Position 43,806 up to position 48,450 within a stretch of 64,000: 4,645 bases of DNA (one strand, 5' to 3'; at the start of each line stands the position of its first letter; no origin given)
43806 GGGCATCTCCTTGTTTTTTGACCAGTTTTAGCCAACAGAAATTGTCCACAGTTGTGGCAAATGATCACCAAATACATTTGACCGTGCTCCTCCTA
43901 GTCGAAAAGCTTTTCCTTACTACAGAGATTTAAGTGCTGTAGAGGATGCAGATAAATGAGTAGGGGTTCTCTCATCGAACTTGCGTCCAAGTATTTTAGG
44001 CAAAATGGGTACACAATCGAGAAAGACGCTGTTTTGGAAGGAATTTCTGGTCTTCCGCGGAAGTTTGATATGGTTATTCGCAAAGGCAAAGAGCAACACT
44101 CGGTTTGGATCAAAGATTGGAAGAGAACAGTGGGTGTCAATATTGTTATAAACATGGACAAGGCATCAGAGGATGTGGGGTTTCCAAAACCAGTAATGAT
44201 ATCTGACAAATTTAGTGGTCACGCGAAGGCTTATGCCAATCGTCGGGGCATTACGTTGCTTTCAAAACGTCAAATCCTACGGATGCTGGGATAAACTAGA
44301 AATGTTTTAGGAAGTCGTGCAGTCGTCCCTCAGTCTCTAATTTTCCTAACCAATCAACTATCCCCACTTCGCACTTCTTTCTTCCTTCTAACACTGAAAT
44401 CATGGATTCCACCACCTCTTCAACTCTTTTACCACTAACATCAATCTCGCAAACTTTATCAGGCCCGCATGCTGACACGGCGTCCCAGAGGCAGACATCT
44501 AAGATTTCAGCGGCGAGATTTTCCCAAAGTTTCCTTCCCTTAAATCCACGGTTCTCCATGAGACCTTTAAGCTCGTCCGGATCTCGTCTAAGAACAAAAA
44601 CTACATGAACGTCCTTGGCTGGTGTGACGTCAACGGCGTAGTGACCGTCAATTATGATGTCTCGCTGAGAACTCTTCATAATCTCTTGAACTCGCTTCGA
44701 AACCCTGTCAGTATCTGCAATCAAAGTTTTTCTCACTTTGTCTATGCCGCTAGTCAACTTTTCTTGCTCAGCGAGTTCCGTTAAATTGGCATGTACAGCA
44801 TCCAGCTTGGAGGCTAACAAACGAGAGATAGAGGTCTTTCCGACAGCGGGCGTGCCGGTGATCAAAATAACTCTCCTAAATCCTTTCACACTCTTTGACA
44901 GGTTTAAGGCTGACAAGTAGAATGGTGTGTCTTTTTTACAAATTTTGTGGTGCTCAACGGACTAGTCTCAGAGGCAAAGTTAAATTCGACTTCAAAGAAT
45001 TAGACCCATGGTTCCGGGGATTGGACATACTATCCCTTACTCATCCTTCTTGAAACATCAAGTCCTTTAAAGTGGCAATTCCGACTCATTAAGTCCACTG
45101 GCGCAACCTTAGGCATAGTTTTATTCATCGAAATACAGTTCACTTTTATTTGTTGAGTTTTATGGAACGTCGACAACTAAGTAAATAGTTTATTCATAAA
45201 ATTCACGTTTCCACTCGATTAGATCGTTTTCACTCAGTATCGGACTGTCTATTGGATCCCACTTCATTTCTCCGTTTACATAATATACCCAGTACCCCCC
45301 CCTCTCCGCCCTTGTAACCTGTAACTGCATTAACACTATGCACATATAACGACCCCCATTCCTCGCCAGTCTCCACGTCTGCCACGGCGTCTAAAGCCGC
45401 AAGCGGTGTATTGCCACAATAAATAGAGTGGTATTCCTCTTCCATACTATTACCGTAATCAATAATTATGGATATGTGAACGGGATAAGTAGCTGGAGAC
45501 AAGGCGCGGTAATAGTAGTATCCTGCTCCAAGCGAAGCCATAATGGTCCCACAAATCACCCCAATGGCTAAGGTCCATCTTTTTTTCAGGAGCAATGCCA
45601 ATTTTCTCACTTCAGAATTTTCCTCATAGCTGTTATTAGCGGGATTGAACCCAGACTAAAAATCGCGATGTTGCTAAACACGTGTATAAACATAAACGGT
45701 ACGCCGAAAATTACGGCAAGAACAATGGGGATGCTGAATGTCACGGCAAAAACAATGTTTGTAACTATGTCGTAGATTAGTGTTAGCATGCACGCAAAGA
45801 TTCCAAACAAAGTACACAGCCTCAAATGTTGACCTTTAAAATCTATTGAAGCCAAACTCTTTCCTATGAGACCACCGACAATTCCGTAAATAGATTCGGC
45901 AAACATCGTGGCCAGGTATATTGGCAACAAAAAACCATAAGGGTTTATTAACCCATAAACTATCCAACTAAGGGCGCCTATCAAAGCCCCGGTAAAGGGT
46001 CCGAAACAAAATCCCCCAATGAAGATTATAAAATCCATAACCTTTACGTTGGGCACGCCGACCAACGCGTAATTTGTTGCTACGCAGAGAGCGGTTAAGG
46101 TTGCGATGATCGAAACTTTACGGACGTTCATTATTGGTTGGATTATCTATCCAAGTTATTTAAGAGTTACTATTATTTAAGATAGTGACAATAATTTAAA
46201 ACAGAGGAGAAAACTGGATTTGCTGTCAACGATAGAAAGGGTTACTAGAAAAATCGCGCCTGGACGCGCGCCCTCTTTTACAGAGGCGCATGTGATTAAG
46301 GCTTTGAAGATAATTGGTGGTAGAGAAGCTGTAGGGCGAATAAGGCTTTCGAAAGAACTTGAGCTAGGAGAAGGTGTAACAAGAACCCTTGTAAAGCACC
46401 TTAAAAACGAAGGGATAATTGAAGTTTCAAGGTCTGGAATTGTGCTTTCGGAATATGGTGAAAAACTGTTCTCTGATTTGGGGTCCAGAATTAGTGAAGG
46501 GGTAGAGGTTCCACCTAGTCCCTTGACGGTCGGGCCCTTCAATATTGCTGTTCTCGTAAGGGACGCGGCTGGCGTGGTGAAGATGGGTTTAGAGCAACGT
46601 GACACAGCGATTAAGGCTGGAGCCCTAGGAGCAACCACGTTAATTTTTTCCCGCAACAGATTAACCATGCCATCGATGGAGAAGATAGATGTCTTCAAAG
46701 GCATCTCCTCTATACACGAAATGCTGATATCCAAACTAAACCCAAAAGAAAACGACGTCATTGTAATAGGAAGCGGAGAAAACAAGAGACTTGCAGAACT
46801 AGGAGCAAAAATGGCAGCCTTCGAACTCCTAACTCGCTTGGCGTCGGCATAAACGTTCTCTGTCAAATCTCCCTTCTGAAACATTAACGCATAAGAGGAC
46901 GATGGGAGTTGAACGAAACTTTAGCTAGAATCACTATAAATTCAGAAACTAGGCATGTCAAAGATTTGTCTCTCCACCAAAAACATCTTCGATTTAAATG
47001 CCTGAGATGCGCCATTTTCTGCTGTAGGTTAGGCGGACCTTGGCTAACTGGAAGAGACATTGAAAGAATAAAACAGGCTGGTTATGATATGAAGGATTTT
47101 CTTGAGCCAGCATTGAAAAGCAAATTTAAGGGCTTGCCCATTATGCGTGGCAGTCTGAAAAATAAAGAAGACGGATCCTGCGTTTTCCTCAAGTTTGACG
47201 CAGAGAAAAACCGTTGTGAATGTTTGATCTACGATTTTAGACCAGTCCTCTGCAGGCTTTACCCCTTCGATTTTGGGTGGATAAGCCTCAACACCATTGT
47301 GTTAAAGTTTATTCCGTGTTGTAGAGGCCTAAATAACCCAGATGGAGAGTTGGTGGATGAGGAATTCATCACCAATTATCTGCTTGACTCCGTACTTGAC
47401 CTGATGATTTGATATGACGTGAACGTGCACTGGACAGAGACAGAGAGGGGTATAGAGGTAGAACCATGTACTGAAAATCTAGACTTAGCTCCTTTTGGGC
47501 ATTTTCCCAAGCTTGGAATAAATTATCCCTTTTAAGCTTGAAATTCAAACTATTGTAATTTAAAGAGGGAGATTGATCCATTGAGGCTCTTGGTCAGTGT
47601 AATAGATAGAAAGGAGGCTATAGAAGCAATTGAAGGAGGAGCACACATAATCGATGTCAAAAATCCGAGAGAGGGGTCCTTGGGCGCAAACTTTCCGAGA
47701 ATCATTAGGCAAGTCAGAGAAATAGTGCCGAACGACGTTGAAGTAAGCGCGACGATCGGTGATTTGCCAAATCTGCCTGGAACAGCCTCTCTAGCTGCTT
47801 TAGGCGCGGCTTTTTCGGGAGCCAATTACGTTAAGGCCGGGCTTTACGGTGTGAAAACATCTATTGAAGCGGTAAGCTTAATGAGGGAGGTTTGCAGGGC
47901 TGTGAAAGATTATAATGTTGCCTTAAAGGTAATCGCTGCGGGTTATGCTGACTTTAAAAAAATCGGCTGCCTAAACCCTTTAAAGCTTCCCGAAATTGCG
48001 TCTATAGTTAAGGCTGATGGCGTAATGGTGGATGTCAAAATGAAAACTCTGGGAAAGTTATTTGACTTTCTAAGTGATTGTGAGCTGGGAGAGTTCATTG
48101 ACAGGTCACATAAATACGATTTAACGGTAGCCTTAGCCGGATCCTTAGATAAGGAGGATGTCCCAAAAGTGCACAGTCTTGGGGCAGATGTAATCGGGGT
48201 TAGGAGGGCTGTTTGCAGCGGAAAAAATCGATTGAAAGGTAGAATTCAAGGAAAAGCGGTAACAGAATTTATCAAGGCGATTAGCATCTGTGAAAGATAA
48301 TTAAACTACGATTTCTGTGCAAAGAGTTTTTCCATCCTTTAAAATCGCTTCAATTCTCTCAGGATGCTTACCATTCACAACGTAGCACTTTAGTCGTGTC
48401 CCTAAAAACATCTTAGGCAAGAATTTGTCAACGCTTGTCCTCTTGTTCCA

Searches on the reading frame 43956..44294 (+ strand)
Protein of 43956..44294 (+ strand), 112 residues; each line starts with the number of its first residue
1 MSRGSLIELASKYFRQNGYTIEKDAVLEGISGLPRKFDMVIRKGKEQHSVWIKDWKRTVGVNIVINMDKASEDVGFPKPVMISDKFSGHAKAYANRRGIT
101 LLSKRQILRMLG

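Call 71: search_protein_families(library=pfam, max_evalue=0.00001, proteins=[window:43956-44294:+])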
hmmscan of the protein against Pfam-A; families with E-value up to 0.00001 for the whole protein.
window:43956-44294:+ (112 aa): 1 family
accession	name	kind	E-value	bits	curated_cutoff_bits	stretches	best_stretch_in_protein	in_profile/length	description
PF04471.18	Mrr_cat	-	3.2e-08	34.1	21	1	5-111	8-115/115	Restriction endonuclease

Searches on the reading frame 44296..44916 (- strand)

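Call 71: search_protein_families(library=pfam, max_evalue=0.00001, proteins=[window:44296-44916:-])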
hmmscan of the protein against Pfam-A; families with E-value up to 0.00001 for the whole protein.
window:44296-44916:- (206 aa): 2 families
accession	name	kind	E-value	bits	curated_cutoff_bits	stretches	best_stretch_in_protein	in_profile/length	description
PF13238.12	AAA_18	-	3.2e-19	70.1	29.4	1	17-140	1-128/128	AAA domain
PF13207.12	AAA_17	-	4.5e-07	30.7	27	1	20-95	1-82/136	AAA domain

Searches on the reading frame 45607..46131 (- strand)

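Call 71: search_protein_families(library=pfam, max_evalue=0.00001, proteins=[window:45607-46131:-])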
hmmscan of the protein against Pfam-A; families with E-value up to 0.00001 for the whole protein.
window:45607-46131:- (174 aa): 1 family
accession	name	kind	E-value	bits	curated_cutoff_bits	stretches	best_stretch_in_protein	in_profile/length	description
PF07155.17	ECF-ribofla_trS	-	1.2e-06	29.1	26.7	1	2-170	3-171/172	ECF-type riboflavin transporter, S component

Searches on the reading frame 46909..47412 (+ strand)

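Call 71: search_protein_families(library=pfam, max_evalue=0.00001, proteins=[window:46909-47412:+])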
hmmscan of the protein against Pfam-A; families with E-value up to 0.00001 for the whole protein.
window:46909-47412:+ (167 aa): 1 family
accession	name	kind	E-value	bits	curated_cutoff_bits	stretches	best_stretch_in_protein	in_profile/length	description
PF03692.20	CxxCxxCC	-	7.4e-11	43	23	1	30-121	1-72/85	Putative zinc- or iron-chelating domain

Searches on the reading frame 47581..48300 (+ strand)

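Call 71: search_protein_families(library=pfam, max_evalue=0.00001, proteins=[window:47581-48300:+])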
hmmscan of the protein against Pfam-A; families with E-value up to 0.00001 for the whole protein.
window:47581-48300:+ (239 aa): 1 family
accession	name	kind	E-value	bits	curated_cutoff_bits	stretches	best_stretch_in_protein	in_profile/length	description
PF04476.19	4HFCP_synth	-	4.6e-75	252.7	22.4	1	3-229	1-226/228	4-HFC-P synthase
